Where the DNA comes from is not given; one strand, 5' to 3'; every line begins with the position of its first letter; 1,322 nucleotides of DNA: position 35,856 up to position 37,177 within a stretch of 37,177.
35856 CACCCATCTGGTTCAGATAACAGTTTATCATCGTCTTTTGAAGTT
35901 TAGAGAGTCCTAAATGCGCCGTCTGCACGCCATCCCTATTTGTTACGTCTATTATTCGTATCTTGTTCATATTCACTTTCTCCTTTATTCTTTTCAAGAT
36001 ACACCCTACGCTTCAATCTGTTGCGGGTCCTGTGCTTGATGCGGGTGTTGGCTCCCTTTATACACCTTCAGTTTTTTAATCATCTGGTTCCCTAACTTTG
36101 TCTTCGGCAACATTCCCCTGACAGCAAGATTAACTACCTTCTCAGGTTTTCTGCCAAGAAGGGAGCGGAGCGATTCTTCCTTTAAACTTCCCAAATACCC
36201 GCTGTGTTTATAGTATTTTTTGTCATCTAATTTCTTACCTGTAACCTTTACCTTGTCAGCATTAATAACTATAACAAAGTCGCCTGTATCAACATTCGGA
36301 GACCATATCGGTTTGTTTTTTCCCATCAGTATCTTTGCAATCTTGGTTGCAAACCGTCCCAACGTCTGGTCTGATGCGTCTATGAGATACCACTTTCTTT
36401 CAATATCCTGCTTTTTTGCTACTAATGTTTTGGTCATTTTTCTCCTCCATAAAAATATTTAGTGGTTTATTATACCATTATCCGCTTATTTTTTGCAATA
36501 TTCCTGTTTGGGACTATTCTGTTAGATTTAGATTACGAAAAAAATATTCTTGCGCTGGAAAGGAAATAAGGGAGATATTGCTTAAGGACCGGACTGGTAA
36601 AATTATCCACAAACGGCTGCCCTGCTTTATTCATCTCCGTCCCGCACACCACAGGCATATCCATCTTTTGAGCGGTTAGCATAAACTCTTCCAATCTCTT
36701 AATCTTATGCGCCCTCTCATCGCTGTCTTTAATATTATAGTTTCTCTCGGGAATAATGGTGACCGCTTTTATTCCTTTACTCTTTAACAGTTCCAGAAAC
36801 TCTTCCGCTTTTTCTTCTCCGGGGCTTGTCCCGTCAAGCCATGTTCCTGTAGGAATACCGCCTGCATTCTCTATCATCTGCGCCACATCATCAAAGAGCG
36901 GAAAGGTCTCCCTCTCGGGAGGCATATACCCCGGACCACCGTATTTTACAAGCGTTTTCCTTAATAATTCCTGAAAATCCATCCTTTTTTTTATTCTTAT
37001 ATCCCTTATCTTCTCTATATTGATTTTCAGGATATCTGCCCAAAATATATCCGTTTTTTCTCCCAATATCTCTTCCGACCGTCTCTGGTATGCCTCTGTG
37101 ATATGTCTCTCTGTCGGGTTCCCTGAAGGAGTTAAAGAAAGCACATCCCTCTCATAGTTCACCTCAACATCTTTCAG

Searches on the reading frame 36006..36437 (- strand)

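Call 36: search_protein_families(library=pfam, proteins=[window:36006-36437:-], max_evalue=0.01)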
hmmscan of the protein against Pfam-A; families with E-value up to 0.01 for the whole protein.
window:36006-36437:- (143 aa): 1 family
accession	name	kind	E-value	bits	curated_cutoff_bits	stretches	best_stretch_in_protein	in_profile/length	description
PF00572.24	Ribosomal_L13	-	4.1e-50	169.3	23.8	1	14-132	1-119/119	Ribosomal protein L13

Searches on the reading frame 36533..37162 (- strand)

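Call 36: search_protein_families(library=pfam, proteins=[window:36533-37162:-], max_evalue=0.01)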
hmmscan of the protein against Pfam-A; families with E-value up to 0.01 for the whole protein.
window:36533-37162:- (209 aa): 1 family
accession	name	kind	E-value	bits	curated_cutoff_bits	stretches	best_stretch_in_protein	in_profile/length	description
PF01261.30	AP_endonuc_2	-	0.0036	17.5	31.1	1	109-172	20-85/249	Xylose isomerase-like TIM barrel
